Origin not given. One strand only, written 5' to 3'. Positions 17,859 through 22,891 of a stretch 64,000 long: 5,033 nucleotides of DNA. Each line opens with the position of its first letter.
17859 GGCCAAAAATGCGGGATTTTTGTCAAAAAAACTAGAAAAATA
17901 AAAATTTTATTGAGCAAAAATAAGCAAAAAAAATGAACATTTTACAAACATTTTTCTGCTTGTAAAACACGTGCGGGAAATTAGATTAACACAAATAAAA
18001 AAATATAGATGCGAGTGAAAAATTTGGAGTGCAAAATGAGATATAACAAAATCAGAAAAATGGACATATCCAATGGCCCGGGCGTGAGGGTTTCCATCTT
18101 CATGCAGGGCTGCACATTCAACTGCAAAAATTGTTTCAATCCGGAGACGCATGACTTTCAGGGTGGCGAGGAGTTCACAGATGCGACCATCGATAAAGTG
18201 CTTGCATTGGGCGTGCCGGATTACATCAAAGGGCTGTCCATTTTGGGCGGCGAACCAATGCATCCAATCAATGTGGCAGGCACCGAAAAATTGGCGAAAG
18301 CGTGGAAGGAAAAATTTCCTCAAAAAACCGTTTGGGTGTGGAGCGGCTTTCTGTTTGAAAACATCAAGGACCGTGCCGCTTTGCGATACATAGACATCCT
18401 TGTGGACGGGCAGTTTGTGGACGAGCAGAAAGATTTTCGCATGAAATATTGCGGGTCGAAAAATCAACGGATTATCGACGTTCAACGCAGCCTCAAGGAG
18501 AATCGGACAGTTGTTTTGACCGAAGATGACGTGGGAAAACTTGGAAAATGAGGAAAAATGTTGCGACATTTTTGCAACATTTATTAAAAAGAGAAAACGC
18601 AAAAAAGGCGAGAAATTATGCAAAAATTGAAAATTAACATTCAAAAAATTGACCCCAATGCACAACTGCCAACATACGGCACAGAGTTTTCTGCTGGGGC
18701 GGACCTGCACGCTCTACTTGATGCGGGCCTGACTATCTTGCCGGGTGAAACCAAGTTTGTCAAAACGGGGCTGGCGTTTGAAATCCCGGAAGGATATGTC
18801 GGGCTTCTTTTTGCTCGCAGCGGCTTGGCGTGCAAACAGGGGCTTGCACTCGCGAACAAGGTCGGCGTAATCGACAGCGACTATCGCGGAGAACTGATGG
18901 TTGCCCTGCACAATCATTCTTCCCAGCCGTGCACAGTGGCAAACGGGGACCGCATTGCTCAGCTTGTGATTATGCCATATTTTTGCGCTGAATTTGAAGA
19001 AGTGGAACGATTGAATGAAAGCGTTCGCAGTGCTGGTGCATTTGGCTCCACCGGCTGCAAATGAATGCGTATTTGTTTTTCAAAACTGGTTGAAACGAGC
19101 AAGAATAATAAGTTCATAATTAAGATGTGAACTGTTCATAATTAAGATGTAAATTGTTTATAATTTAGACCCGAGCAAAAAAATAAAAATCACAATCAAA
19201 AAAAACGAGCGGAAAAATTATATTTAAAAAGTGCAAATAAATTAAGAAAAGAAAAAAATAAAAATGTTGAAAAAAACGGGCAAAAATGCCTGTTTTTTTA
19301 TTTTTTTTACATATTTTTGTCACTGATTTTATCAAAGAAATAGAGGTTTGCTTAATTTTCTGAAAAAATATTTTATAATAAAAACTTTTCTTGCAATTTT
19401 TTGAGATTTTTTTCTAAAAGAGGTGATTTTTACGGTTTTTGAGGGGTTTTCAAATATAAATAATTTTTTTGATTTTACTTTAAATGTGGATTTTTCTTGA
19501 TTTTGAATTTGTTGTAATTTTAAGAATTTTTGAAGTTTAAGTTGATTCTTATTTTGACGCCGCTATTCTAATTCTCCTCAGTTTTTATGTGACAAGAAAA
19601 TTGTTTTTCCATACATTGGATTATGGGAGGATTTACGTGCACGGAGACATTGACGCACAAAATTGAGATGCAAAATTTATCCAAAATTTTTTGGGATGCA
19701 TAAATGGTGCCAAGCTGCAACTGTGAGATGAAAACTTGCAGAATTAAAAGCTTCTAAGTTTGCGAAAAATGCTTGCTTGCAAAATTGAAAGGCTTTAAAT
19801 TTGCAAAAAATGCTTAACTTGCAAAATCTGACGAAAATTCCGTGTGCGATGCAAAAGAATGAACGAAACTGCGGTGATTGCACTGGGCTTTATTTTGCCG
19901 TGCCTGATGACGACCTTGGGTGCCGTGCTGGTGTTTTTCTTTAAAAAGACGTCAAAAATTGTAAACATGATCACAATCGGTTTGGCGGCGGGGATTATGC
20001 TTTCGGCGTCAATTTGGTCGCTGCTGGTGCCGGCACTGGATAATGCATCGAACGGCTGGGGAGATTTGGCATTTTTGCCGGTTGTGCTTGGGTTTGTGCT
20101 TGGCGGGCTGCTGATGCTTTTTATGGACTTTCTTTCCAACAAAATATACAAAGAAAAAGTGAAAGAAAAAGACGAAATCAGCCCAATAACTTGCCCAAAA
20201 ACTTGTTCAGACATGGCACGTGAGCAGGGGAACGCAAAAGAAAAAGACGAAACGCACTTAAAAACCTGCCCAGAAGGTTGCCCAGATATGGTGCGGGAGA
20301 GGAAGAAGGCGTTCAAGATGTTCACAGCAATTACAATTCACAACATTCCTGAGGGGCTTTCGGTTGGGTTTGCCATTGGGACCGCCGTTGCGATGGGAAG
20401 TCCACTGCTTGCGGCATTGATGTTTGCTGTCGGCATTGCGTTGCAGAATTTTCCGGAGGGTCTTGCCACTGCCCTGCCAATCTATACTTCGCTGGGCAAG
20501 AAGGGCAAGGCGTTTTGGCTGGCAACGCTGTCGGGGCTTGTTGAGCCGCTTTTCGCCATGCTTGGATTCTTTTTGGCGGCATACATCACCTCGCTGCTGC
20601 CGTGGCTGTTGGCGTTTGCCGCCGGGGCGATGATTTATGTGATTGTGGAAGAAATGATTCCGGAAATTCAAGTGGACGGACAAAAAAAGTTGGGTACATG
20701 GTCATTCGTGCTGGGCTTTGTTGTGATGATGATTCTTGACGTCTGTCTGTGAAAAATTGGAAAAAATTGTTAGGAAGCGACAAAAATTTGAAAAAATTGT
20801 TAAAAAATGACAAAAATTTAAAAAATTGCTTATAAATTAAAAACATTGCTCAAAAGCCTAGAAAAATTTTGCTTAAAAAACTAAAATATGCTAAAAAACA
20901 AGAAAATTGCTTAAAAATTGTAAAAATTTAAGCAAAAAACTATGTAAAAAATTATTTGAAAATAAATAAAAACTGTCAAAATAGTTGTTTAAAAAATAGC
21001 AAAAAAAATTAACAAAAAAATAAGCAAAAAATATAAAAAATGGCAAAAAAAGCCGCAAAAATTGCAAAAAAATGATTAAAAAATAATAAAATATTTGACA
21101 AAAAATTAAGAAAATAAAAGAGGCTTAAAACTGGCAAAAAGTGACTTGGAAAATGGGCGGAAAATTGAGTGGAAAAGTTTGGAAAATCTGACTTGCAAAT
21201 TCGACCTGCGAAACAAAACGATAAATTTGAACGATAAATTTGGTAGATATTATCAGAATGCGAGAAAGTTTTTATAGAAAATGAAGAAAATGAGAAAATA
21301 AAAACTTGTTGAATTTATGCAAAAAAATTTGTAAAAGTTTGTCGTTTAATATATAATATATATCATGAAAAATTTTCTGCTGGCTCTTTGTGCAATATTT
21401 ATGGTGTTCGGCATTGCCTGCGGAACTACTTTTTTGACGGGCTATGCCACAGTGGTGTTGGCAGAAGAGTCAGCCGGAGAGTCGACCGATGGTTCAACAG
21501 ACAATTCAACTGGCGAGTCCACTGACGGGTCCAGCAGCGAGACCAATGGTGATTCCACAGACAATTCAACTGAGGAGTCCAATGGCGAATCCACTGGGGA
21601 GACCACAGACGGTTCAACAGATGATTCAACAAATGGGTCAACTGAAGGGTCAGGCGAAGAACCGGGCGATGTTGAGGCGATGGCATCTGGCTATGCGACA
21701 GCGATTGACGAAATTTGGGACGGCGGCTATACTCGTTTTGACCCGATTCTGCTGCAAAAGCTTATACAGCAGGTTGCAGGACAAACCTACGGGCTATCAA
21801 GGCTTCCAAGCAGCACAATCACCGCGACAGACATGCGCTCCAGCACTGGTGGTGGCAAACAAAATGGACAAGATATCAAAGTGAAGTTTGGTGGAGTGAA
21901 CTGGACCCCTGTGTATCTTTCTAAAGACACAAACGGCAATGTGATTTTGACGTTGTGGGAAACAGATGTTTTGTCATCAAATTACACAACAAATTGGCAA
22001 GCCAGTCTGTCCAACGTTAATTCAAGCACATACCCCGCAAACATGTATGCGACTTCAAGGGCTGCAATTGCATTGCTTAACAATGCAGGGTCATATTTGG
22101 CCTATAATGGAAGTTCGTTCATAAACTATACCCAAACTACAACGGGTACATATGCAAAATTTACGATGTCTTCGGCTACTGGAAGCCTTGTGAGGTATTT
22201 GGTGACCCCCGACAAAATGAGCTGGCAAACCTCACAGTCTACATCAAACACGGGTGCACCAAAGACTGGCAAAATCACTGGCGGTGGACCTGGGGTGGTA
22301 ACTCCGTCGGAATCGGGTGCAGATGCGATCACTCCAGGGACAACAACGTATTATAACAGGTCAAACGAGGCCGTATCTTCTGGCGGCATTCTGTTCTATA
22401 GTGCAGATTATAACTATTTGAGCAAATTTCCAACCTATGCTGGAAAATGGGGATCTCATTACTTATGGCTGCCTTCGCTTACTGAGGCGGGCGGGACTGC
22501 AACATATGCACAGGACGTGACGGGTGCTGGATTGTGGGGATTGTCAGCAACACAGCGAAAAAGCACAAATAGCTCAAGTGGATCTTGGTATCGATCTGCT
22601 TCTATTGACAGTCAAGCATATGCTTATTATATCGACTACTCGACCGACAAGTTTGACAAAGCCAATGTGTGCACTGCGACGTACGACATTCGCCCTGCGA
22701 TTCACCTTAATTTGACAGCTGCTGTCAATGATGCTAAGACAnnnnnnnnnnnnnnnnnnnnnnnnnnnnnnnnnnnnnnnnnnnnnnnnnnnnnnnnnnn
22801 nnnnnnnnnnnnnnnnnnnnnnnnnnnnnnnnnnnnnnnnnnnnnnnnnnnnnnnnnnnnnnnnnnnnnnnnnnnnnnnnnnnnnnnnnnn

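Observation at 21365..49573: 9402-residue tail-anchored surface protein built from more than 50 Listeria-Bacteroides repeats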

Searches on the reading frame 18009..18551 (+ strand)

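Call 52: search_protein_families(library=pfam, proteins=[window:18009-18551:+], max_evalue=0.001)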
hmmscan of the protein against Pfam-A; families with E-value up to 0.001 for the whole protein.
window:18009-18551:+ (180 aa): 2 families
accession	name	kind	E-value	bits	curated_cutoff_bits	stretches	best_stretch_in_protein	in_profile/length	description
PF13353.11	Fer4_12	-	8.3e-43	146.4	22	1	22-156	2-137/137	4Fe-4S single cluster domain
PF04055.27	Radical_SAM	-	5.2e-07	30.4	29.5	1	30-164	2-138/166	Radical SAM superfamily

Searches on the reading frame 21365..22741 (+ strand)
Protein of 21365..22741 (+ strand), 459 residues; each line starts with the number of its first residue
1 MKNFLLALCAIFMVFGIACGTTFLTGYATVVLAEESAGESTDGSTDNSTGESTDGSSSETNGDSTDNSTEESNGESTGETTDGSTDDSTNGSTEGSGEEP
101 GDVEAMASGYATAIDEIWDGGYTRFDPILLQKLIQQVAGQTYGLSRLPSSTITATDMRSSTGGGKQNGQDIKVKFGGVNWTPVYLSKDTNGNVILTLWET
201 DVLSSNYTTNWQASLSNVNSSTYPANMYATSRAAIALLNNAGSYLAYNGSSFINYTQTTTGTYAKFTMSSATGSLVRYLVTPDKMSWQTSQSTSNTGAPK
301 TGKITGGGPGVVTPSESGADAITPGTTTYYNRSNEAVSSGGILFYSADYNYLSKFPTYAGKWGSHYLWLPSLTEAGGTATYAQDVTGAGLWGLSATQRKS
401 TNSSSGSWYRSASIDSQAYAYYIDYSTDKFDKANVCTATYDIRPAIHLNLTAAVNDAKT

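Call 18: search_protein_families(library=ncbifam, proteins=[window:21365-22741:+], max_evalue=0.1)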
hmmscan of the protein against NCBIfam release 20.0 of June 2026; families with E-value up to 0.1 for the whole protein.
window:21365-22741:+ (459 aa): 0 families
